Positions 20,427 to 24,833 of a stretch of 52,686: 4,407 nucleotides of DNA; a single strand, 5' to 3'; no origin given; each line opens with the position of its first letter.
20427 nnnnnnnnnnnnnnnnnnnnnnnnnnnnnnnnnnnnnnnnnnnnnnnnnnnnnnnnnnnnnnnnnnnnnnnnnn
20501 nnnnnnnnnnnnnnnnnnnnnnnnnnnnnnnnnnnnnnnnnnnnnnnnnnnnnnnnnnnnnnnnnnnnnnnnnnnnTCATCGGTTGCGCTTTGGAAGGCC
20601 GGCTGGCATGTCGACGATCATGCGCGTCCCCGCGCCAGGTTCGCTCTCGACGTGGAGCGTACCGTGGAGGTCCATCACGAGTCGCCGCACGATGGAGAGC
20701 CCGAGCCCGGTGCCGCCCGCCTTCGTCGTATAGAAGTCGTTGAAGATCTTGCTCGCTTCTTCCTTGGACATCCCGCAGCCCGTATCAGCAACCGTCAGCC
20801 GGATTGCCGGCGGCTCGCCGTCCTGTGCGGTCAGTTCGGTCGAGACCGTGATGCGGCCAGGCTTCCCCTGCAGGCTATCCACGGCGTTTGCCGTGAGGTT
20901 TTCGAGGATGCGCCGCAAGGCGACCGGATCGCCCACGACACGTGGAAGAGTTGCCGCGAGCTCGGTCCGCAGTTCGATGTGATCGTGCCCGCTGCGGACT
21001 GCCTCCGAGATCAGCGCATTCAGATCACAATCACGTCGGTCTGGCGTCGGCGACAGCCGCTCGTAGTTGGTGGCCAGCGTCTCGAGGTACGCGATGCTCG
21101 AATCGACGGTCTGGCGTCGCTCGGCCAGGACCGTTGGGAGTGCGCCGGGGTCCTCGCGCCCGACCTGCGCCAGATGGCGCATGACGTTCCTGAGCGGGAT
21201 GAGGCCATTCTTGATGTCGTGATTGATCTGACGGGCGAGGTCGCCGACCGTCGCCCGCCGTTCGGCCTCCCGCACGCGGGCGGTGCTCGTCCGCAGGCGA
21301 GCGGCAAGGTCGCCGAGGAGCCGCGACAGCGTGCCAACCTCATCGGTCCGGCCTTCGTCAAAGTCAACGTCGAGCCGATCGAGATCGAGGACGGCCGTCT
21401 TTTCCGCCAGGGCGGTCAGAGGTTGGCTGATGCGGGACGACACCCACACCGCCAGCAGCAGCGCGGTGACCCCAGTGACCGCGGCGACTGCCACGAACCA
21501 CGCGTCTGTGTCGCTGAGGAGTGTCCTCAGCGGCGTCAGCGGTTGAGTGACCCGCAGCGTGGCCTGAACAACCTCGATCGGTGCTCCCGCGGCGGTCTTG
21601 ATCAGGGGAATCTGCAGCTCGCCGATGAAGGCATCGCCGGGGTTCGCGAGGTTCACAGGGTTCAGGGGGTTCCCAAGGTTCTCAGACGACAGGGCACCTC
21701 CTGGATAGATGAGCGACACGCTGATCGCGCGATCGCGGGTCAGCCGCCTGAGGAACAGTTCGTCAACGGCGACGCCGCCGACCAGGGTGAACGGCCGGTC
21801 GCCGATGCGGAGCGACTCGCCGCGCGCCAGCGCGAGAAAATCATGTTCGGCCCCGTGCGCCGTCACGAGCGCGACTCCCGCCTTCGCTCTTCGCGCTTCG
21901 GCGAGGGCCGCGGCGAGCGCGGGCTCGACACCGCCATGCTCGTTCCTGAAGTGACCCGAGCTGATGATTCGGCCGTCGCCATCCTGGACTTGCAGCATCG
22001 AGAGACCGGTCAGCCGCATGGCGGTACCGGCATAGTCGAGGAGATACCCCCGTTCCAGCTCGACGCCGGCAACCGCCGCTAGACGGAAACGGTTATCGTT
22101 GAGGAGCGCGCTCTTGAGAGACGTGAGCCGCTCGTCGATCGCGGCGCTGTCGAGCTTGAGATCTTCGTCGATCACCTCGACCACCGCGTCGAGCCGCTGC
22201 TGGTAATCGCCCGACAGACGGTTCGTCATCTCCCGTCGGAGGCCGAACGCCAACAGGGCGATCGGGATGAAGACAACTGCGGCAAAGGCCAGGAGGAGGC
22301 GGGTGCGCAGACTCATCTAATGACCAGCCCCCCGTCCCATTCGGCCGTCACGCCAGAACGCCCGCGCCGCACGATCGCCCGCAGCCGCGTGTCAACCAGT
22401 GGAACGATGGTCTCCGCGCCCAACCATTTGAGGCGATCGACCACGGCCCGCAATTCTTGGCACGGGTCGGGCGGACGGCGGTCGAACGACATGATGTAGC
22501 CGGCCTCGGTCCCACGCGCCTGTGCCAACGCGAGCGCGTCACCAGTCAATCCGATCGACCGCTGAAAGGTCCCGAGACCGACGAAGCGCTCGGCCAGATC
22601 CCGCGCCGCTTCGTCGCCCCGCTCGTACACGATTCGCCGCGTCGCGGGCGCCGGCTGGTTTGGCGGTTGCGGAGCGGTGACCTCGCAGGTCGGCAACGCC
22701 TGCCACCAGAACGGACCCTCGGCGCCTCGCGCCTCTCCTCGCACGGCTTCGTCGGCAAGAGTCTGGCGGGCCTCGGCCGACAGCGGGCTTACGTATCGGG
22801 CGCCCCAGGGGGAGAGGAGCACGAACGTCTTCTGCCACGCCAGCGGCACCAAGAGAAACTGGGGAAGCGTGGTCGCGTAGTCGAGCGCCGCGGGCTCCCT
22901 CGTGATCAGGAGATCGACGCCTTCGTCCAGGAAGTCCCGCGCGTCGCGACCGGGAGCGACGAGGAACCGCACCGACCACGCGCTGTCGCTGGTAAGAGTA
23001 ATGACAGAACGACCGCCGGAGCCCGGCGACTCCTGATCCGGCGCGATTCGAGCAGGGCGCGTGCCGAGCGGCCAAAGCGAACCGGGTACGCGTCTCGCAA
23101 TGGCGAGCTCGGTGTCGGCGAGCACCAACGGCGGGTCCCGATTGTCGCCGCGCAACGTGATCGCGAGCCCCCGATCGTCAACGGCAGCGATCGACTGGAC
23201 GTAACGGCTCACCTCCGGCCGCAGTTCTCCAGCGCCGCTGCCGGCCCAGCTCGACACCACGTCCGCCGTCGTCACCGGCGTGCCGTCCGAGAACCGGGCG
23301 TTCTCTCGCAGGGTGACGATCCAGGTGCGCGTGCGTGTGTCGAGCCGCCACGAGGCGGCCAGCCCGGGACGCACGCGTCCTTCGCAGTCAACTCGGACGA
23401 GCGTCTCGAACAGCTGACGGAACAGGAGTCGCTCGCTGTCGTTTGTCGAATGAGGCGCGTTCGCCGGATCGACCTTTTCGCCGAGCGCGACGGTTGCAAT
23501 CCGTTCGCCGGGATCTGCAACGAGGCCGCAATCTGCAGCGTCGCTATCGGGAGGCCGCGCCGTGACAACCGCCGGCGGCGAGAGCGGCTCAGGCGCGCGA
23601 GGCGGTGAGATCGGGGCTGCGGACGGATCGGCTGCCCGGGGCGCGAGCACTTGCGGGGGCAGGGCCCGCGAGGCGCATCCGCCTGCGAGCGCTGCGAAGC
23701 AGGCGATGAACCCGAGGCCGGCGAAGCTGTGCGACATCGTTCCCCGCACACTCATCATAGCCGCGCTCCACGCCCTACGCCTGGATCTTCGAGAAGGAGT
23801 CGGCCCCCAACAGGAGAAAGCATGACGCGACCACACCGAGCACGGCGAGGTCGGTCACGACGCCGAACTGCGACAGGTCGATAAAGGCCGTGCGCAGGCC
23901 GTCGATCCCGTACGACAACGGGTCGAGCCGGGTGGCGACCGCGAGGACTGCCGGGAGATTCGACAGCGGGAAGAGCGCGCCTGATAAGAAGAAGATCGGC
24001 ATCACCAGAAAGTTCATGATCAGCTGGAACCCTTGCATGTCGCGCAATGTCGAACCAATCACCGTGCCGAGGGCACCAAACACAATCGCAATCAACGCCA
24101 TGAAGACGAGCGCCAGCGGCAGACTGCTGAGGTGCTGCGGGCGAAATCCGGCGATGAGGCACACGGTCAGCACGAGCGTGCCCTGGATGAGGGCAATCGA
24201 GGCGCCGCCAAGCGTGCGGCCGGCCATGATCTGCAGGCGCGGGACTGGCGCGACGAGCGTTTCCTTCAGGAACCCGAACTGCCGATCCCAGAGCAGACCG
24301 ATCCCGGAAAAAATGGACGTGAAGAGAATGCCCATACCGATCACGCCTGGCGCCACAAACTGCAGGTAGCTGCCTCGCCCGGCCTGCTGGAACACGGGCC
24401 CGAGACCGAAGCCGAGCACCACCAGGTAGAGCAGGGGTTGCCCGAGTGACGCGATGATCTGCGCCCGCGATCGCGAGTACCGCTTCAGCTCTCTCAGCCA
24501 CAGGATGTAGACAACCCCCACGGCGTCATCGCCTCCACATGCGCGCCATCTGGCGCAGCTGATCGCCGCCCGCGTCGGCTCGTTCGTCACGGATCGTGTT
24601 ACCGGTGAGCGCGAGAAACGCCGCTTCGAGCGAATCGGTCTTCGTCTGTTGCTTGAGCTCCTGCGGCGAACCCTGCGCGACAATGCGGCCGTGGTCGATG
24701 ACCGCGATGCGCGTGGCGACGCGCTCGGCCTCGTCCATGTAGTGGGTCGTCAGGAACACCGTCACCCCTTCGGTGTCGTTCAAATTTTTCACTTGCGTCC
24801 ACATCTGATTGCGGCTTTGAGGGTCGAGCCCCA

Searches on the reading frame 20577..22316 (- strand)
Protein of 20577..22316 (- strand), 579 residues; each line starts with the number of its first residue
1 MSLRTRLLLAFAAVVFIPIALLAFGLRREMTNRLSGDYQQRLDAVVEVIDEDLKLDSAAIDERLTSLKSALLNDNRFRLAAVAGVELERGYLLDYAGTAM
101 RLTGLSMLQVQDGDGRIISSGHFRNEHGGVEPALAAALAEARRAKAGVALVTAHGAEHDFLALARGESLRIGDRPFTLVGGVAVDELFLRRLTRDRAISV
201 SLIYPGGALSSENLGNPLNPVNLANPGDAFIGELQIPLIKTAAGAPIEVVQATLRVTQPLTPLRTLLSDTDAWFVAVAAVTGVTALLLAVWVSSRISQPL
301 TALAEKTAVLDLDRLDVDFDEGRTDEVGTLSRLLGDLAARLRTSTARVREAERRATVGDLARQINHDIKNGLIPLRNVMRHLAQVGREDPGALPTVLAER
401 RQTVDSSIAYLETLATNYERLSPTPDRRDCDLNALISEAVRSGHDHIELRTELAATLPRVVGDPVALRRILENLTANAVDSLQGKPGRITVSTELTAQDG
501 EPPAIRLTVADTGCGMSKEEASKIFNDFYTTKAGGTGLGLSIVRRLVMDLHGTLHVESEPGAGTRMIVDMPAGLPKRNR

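Call 59: search_protein_families(library=pfam, proteins=[window:20577-22316:-], max_evalue=0.001)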
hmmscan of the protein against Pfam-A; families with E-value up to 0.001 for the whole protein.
window:20577-22316:- (579 aa): 2 families
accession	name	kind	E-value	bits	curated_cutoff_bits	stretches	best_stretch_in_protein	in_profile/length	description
PF02518.31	HATPase_c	-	1.2e-26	93.7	26.4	1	462-572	1-109/111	Histidine kinase-, DNA gyrase B-, and HSP90-like ATPase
PF00672.30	HAMP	-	8.1e-05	23.3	25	1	291-342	1-52/53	HAMP domain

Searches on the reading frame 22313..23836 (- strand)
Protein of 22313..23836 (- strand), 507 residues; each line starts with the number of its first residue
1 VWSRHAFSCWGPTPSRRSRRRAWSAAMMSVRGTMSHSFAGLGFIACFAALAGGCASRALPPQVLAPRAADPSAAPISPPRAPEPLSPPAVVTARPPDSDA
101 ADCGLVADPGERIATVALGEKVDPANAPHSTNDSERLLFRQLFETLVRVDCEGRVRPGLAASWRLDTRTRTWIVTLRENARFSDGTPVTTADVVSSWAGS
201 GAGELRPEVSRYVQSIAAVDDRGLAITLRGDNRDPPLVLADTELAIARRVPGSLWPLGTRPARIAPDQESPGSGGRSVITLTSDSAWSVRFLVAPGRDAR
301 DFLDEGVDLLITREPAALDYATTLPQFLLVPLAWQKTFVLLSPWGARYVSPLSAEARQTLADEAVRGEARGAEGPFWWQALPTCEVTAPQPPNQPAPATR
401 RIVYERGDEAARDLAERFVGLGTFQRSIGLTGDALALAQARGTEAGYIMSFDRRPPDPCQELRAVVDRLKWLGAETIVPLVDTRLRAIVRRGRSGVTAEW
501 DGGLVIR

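Call 60: search_protein_families(library=pfam, proteins=[window:22313-23836:-], max_evalue=0.001)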
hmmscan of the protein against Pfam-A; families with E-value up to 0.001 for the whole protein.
window:22313-23836:- (507 aa): 1 family
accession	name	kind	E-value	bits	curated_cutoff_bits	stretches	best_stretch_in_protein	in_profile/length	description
PF00496.27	SBP_bac_5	-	3e-14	53.4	32.4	1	155-247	2-99/368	Bacterial extracellular solute-binding proteins, family 5 Middle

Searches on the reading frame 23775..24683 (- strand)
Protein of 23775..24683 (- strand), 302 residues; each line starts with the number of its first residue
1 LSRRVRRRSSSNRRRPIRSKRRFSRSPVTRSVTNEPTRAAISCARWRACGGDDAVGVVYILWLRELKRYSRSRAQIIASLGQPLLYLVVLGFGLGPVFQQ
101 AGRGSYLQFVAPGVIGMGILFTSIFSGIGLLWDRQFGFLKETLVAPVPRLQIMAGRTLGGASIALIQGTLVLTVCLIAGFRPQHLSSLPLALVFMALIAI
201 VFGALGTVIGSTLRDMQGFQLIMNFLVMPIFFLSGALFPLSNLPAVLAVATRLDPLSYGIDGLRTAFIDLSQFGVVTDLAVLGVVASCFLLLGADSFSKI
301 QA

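Call 60: search_protein_families(library=pfam, proteins=[window:23775-24683:-], max_evalue=0.001)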
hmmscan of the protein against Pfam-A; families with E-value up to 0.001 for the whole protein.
window:23775-24683:- (302 aa): 2 families
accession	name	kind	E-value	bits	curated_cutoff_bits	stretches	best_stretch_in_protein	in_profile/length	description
PF01061.29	ABC2_membrane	-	3.1e-34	118.8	26.9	1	58-267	3-210/211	ABC-2 type transporter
PF12698.13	ABC2_membrane_3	-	2.6e-16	60.1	31.6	1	103-293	157-345/347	ABC-2 family transporter protein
